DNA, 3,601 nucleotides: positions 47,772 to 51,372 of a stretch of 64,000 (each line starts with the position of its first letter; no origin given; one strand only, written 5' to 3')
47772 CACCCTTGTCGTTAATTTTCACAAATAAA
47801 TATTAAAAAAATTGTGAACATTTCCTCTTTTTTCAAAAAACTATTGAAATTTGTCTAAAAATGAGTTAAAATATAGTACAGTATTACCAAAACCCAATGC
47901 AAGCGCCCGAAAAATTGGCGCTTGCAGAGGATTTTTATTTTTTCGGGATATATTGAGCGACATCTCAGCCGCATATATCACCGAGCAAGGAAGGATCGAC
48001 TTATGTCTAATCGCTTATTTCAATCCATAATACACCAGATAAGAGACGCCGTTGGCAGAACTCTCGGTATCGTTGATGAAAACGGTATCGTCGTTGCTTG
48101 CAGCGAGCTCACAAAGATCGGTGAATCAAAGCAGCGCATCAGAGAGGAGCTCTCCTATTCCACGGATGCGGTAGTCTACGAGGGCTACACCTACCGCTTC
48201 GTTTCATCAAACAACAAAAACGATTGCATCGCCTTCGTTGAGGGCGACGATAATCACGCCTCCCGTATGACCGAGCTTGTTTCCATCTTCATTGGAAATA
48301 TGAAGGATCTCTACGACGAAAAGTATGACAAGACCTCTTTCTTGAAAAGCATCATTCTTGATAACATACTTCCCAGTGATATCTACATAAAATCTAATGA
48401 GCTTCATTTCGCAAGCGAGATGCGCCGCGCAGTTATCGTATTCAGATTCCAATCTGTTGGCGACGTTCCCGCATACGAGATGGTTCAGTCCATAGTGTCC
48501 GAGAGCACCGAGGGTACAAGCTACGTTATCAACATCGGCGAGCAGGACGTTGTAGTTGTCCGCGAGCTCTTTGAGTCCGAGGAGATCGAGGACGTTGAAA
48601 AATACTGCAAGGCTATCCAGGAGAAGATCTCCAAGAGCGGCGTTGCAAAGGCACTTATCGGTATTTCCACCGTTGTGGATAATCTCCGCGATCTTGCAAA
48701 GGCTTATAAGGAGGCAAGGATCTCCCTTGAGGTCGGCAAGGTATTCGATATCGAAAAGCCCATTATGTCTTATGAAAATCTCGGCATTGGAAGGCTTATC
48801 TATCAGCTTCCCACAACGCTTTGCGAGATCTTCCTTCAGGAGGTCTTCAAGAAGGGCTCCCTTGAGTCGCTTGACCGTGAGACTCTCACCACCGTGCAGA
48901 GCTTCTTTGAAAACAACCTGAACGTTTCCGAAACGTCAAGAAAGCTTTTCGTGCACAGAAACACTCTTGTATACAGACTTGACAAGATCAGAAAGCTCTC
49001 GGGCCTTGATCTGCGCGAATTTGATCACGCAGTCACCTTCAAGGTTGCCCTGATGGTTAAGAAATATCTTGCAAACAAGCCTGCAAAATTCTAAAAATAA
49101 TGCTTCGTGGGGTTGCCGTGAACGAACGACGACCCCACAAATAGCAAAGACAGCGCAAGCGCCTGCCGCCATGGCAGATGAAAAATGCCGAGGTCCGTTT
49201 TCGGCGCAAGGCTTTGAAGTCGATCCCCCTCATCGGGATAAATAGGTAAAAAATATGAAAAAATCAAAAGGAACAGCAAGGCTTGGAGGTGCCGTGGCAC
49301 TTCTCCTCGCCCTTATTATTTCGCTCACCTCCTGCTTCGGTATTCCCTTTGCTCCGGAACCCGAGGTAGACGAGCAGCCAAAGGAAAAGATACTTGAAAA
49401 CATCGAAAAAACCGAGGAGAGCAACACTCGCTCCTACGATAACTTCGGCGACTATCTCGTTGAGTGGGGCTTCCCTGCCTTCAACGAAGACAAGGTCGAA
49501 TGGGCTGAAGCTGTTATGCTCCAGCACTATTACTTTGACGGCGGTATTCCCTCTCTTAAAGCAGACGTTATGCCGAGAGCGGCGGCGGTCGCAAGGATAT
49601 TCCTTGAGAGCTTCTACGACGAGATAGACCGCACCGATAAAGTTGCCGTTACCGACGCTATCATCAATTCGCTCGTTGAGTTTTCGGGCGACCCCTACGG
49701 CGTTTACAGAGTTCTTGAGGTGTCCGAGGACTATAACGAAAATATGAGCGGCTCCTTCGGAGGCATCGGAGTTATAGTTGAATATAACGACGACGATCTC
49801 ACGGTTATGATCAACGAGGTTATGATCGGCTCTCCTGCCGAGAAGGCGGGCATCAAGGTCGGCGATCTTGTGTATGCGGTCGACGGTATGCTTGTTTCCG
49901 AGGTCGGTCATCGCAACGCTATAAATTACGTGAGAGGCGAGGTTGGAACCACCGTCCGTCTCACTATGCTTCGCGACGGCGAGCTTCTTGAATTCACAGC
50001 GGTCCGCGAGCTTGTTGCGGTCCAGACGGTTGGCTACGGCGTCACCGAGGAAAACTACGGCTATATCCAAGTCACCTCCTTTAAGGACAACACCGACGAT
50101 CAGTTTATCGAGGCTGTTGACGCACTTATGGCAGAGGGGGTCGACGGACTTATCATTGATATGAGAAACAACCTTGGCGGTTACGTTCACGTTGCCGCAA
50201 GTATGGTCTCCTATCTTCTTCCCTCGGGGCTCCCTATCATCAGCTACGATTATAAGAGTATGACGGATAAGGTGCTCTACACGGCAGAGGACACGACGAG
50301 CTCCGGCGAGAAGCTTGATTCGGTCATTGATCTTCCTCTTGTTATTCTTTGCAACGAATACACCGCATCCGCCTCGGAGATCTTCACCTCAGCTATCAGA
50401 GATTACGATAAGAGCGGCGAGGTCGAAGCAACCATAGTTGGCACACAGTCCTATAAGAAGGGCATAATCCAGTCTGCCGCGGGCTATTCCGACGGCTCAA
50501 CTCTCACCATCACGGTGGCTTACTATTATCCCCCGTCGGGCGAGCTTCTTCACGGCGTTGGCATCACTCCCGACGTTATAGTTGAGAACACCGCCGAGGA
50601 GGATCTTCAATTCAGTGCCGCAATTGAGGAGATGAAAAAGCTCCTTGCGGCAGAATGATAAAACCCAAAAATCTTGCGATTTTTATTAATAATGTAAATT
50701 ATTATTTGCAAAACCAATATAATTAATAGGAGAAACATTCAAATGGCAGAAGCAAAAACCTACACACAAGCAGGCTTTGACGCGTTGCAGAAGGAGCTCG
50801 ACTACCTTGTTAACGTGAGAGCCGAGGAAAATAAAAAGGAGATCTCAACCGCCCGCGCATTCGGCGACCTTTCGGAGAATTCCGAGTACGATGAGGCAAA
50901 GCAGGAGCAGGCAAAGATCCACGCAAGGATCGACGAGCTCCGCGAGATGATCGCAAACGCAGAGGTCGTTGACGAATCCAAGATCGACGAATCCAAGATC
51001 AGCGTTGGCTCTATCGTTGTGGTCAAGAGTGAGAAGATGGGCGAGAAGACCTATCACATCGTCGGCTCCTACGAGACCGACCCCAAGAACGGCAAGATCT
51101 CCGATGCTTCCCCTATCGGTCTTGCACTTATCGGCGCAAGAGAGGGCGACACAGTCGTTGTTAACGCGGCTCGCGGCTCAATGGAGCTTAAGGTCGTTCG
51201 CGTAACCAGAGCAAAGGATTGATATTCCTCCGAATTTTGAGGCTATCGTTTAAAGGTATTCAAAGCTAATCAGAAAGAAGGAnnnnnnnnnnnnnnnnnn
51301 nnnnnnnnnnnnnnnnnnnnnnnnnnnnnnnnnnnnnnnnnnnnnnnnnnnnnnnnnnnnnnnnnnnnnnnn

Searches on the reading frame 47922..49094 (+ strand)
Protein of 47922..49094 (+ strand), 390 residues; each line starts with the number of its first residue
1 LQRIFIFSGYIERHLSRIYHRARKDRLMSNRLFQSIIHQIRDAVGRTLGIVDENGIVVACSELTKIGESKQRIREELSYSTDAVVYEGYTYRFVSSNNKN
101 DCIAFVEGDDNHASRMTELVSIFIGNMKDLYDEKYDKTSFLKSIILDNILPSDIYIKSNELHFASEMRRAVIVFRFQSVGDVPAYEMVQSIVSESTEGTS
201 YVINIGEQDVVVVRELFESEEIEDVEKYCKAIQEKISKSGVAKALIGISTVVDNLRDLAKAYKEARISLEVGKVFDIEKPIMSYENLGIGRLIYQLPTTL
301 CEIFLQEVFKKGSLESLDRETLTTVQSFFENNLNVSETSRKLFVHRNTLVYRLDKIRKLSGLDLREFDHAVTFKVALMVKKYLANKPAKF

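Call 90: search_protein_families(library=pfam, proteins=[window:47922-49094:+], max_evalue=0.00001)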
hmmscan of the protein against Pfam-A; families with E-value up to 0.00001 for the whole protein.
window:47922-49094:+ (390 aa): 2 families
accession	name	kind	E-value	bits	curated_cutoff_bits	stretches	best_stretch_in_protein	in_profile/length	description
PF13556.12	HTH_30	-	3.6e-20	72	27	1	322-378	2-58/59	PucR C-terminal helix-turn-helix domain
PF17853.6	GGDEF_2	-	9e-11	42.5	24.5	1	153-271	7-116/116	GGDEF-like domain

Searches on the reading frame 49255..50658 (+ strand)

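Call 90: search_protein_families(library=pfam, proteins=[window:49255-50658:+], max_evalue=0.00001)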
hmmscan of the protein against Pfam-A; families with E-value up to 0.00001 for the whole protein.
window:49255-50658:+ (467 aa): 4 families
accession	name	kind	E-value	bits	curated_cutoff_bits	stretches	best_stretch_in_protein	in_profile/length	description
PF03572.23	Peptidase_S41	-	1.2e-39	136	24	1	267-443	1-165/165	Peptidase family S41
PF13180.12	PDZ_2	-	4.1e-12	46.6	27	1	169-248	1-77/80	PDZ domain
PF17820.7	PDZ_6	-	2.6e-10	40.3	27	1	186-240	2-54/54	PDZ domain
PF00595.29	PDZ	-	2.2e-09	38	23.2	1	169-237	10-79/81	PDZ domain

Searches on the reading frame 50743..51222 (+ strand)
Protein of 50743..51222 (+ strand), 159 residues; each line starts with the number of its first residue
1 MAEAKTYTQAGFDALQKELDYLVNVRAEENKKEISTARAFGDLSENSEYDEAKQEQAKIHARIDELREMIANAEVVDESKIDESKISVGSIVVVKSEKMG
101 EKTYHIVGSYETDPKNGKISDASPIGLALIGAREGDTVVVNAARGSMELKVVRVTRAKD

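Call 90: search_protein_families(library=pfam, proteins=[window:50743-51222:+], max_evalue=0.00001)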
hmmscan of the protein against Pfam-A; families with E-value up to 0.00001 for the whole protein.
window:50743-51222:+ (159 aa): 2 families
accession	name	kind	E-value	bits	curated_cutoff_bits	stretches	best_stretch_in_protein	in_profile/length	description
PF03449.20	GreA_GreB_N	-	1.1e-26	93.2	24.5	1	7-75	3-71/71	Transcription elongation factor, N-terminal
PF01272.25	GreA_GreB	-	5e-22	78.1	26.9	1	83-155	3-76/77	Transcription elongation factor, GreA/GreB, C-term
